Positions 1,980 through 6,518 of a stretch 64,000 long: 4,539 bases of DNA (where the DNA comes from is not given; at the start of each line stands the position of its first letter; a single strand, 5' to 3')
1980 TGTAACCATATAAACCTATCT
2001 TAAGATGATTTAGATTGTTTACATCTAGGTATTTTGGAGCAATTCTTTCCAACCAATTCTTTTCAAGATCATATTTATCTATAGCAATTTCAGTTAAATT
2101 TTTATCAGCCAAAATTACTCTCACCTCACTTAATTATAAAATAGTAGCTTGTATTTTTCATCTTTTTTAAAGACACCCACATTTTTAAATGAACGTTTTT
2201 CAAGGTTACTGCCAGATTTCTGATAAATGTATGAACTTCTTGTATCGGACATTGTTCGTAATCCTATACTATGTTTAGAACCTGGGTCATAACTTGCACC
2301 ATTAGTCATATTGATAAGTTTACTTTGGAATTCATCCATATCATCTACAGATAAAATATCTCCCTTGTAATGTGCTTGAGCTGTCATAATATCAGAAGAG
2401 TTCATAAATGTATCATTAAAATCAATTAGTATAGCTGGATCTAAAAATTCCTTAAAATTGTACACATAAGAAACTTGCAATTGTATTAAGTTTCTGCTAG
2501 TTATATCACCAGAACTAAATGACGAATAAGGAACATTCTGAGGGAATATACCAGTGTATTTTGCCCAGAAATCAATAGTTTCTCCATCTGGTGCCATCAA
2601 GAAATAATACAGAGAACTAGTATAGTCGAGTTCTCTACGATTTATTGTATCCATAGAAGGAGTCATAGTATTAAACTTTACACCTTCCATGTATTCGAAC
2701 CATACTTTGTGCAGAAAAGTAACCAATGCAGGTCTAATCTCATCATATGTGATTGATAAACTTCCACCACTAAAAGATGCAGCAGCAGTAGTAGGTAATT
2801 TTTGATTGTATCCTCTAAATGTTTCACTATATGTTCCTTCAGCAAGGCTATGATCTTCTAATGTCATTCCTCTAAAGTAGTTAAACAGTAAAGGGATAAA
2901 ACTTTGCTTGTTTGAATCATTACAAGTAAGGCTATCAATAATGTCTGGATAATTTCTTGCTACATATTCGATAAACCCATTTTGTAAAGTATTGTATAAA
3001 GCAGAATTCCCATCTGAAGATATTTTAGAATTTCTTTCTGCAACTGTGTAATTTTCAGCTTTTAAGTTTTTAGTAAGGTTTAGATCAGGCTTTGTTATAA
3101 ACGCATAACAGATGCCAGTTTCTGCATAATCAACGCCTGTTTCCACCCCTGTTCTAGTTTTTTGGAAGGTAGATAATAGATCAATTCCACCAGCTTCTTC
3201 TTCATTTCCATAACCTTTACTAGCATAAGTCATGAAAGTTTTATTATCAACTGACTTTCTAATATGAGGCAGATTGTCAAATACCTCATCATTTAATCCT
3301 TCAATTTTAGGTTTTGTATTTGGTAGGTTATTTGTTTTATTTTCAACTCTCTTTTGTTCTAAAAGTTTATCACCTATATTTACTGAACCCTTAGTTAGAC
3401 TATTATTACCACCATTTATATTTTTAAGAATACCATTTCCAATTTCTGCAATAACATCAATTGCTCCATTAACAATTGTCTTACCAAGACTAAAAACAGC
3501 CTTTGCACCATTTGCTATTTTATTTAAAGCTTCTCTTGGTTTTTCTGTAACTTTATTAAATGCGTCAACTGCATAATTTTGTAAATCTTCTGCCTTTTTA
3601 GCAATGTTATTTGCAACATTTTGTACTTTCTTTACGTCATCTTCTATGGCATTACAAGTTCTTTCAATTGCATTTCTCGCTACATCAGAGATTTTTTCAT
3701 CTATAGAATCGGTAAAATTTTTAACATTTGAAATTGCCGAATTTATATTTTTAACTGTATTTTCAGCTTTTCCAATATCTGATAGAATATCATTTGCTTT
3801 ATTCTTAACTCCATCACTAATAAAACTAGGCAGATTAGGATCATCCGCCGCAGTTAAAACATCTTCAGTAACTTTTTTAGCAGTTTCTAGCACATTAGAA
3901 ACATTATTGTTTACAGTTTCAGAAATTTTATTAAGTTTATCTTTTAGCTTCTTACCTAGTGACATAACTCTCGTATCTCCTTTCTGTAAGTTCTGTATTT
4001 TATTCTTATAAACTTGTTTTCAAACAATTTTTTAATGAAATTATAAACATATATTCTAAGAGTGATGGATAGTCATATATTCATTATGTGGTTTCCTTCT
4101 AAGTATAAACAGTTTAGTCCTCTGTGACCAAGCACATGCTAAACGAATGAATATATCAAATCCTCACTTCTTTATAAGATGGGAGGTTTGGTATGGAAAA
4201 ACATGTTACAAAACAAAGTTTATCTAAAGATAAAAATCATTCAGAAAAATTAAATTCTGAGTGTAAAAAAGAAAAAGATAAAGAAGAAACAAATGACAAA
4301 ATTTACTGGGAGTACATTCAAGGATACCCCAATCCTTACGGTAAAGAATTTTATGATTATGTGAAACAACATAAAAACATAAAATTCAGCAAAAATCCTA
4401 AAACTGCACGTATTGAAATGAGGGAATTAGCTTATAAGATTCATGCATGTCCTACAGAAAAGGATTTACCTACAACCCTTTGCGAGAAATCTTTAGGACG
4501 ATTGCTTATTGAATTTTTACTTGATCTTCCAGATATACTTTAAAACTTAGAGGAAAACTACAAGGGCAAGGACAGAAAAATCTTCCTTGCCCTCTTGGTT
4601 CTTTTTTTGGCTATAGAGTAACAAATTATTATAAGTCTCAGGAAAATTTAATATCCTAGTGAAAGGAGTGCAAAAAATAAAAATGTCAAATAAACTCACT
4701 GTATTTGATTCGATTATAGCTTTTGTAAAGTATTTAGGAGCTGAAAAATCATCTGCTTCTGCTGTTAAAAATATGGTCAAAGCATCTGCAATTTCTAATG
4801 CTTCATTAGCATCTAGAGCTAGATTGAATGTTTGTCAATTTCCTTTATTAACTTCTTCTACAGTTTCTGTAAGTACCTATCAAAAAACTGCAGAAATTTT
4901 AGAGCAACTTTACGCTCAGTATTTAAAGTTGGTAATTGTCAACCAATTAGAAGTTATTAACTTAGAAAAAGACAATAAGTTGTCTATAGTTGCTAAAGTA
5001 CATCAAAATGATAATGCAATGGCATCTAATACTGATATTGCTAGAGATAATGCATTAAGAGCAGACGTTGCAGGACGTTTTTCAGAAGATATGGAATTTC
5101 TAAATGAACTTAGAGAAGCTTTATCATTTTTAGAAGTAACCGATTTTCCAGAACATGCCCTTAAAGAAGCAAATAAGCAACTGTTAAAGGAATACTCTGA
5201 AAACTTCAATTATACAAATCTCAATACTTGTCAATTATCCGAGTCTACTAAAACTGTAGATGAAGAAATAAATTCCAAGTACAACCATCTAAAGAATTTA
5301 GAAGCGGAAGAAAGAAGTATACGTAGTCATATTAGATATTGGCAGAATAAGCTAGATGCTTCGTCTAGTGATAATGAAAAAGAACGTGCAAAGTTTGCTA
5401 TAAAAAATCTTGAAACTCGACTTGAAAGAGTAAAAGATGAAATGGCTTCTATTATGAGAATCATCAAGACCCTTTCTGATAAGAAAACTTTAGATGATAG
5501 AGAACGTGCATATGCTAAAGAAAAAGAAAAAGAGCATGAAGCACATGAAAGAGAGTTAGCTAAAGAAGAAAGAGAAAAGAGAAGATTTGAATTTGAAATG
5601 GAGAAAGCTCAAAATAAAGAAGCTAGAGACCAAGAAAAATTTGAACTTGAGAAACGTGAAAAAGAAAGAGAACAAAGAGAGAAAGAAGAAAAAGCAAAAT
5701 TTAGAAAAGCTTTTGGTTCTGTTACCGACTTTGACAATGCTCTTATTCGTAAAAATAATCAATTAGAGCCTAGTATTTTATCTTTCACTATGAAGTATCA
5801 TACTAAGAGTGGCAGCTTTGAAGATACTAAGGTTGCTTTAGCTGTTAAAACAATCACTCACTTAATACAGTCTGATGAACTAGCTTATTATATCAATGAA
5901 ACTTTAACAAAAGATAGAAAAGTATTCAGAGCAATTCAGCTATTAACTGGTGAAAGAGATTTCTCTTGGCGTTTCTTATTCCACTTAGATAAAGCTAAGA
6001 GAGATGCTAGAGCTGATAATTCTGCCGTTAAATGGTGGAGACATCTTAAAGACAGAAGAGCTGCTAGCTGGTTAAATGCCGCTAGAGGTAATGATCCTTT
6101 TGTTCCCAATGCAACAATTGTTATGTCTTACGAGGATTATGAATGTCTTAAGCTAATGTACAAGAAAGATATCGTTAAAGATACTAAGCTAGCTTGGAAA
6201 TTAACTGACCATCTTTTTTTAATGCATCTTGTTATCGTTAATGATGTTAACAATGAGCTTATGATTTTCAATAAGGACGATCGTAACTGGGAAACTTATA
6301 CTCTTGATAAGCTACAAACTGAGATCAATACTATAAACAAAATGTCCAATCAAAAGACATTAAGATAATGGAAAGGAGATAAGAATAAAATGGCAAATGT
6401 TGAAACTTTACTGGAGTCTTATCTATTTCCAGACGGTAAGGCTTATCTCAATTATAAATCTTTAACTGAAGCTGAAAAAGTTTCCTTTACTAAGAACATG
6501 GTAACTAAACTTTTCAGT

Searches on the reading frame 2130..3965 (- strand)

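Call 45: search_protein_families(library=phrogs, proteins=[window:2130-3965:-], max_evalue=0.00001)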
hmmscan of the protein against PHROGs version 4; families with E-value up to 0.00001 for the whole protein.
window:2130-3965:- (611 aa): 4 families
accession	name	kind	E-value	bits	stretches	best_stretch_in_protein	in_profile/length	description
phrog_21400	-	head and packaging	3.6e-58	198.3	1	260-536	9-262/310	virion structural protein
phrog_3196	-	unknown function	6.6e-19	69.2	1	282-534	57-308/356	-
phrog_1535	-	tail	2.5e-08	33.5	1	3-219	894-1049/1152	tail length tape measure protein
phrog_167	-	tail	2.3e-07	29.9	1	5-201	825-1010/1555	tail length tape measure protein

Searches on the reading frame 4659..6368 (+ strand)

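Call 45: search_protein_families(library=phrogs, proteins=[window:4659-6368:+], max_evalue=0.00001)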
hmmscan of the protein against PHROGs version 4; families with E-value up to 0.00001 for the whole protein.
window:4659-6368:+ (569 aa): 1 family
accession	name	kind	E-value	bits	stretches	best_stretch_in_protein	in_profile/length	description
phrog_23804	-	head and packaging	2.6e-32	113.7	1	271-552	112-401/420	virion structural protein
